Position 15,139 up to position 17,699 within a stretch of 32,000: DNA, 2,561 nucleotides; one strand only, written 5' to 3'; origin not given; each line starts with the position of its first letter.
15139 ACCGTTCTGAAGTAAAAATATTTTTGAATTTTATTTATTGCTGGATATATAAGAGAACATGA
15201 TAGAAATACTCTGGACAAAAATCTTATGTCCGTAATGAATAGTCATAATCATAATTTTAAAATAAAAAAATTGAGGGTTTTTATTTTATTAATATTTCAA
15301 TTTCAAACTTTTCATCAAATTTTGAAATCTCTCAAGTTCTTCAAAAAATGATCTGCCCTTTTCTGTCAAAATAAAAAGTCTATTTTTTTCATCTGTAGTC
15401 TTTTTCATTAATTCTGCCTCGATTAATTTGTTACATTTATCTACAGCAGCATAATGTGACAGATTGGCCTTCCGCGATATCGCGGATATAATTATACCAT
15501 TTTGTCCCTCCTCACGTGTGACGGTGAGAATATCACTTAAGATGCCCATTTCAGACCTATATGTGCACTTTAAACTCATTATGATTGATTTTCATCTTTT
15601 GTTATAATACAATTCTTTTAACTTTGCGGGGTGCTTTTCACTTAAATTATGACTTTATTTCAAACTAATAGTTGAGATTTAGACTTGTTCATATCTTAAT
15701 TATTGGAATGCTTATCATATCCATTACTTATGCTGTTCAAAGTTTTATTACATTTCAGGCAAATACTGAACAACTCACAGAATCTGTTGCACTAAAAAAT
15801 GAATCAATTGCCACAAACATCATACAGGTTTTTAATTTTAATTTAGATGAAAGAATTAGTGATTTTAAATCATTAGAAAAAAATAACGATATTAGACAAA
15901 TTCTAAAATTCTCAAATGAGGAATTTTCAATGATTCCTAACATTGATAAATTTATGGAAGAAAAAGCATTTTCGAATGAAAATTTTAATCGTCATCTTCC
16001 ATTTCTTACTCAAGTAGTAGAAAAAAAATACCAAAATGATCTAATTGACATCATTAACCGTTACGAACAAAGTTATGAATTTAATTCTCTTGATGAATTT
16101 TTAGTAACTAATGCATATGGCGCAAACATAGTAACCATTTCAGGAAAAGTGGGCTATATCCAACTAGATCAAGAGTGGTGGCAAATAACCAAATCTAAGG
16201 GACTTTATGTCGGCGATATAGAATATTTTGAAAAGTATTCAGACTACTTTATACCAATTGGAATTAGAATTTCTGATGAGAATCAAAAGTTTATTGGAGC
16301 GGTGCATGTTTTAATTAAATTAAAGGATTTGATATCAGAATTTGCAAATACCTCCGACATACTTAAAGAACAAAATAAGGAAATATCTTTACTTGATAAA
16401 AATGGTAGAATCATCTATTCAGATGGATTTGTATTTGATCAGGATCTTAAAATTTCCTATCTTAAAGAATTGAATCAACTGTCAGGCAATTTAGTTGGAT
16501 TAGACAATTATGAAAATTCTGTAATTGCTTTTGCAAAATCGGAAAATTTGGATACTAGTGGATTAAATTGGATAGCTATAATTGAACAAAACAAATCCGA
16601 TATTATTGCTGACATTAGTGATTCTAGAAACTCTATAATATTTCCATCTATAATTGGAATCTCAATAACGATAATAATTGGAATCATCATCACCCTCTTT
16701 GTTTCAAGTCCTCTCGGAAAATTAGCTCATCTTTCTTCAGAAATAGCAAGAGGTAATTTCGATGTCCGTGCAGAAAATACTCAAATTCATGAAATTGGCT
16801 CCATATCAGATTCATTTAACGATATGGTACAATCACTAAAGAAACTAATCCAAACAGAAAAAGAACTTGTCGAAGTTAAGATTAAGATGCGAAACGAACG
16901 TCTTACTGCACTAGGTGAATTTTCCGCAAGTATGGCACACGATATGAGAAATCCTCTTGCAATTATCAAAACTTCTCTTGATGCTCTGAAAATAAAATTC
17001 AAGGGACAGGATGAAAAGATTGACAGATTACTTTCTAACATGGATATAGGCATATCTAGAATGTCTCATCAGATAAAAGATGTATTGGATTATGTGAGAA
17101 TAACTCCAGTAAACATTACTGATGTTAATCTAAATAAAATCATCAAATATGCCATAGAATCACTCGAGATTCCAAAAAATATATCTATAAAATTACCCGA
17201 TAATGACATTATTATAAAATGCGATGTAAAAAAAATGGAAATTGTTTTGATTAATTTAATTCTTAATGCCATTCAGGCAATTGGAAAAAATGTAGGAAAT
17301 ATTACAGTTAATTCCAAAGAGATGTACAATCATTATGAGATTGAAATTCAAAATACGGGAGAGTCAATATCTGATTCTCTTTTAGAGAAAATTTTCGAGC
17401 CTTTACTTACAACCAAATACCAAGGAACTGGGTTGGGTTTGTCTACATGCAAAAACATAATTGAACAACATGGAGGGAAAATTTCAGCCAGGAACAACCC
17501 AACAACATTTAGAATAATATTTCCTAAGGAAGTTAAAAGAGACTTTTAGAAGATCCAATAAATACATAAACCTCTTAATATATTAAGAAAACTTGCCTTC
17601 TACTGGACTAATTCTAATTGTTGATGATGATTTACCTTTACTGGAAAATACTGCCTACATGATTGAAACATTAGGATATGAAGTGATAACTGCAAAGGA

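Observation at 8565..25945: The coding end of aEF-2 plus ~80 nt of flank occurs four times in strictly alternating orientation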

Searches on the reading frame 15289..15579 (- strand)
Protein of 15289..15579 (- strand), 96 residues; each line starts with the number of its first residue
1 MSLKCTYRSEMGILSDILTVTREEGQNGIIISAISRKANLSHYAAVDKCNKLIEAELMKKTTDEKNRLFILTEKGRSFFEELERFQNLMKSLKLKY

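Call 9: search_protein_families(library=pfam, proteins=[window:15289-15579:-], max_evalue=0.01)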
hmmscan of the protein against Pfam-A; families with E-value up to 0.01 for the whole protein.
window:15289-15579:- (96 aa): 2 families
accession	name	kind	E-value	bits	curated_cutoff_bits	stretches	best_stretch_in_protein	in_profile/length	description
PF14947.12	HTH_45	-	1.4e-10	41.4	25.5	1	7-90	1-77/77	Winged helix-turn-helix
PF13463.12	HTH_27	-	0.0037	17.9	22.2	1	30-75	20-68/68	Winged helix DNA-binding domain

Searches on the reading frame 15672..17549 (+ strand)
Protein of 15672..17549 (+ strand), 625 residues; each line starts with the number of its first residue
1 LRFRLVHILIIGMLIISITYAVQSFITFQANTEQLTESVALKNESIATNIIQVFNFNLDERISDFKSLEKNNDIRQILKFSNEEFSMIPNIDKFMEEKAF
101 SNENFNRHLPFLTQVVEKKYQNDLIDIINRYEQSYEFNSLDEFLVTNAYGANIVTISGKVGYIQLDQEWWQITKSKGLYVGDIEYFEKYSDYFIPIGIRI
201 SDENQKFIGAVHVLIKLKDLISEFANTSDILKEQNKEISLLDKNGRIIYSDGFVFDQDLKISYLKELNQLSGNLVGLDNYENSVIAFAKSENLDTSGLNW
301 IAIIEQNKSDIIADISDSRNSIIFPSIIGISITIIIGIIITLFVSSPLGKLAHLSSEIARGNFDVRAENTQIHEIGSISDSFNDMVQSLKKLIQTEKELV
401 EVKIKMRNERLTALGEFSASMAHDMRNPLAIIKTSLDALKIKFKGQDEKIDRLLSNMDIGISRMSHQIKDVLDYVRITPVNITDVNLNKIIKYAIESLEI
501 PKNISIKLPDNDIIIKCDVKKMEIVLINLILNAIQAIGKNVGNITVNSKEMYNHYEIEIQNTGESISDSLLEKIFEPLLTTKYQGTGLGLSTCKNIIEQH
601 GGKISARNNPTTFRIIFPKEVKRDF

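Call 9: search_protein_families(library=pfam, proteins=[window:15672-17549:+], max_evalue=0.01)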
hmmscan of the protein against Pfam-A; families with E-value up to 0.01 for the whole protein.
window:15672-17549:+ (625 aa): 4 families
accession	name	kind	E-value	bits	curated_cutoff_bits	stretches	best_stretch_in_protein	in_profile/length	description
PF02518.31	HATPase_c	-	1.3e-19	71.1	26.4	1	518-620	2-110/111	Histidine kinase-, DNA gyrase B-, and HSP90-like ATPase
PF00512.31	HisKA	-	3.5e-13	49.8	26.9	1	414-478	2-64/66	His Kinase A (phospho-acceptor) domain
PF00672.30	HAMP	-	3.9e-10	40.3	25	1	342-390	4-52/53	HAMP domain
PF14501.12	HATPase_c_5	-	5.3e-06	26.7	22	1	524-614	8-96/102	GHKL domain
